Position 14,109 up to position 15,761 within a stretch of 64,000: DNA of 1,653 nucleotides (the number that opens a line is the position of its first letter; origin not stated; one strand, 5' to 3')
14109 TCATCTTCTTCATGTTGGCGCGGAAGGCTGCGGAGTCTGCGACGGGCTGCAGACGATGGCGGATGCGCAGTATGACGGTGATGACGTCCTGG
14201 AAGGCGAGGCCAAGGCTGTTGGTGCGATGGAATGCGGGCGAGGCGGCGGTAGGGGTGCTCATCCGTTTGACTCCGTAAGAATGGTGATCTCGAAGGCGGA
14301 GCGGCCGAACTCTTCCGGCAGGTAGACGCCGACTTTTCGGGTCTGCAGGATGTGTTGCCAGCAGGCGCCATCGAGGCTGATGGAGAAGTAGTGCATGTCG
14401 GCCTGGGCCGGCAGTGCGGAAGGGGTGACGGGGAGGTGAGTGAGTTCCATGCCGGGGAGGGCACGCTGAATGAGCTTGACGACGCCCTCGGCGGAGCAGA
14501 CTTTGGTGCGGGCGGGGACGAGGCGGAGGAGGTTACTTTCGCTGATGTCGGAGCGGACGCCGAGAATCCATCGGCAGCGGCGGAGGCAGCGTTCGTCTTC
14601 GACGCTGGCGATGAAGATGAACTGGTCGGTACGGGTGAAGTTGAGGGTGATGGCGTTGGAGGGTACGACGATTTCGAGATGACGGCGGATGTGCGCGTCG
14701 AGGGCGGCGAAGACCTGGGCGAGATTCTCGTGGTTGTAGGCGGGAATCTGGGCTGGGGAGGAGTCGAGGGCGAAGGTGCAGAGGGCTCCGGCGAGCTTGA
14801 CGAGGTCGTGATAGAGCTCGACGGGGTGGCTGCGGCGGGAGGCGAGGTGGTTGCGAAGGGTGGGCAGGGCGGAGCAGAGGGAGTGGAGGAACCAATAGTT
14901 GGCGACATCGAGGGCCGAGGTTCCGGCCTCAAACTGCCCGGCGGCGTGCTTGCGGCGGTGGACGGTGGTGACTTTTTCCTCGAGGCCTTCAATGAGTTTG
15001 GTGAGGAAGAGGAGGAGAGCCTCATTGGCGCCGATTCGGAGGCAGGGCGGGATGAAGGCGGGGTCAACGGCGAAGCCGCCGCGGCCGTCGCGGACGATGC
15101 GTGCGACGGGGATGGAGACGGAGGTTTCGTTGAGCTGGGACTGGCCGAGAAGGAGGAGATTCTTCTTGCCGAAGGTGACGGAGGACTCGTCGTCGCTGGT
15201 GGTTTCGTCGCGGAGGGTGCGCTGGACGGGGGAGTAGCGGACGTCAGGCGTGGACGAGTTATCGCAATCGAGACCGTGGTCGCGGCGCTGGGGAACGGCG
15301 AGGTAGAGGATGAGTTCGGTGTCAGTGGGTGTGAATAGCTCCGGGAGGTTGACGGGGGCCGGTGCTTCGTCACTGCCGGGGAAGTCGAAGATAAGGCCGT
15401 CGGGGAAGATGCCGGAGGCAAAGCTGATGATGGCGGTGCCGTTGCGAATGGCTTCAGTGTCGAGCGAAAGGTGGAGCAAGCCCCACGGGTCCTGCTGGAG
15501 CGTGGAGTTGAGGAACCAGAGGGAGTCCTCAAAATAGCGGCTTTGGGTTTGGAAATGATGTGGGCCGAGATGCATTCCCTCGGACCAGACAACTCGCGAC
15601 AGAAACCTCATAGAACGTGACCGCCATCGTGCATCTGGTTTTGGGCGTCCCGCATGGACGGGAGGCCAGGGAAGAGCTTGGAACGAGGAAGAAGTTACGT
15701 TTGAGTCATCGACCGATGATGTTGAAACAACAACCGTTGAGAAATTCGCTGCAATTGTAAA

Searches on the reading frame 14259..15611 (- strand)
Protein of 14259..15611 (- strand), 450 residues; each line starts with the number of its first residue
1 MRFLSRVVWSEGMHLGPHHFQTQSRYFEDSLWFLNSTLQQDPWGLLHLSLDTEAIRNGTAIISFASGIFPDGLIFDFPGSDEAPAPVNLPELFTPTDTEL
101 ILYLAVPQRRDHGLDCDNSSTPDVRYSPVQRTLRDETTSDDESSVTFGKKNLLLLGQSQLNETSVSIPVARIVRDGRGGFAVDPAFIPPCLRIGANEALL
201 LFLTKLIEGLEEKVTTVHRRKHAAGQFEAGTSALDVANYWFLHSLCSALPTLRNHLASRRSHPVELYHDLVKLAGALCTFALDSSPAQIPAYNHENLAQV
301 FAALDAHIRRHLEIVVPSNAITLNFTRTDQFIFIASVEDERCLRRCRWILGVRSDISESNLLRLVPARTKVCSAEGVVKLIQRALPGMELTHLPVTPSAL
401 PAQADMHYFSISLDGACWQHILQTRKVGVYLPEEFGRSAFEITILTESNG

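Call 5: search_protein_families(library=pfam, proteins=[window:14259-15611:-], max_evalue=0.01)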
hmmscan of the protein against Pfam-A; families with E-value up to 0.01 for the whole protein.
window:14259-15611:- (450 aa): 1 family
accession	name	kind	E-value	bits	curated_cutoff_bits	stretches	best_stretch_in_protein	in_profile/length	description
PF05936.17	T6SS_VasE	-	1.5e-128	429.7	23.4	1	19-443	1-427/429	Bacterial Type VI secretion, VC_A0110, EvfL, ImpJ, VasE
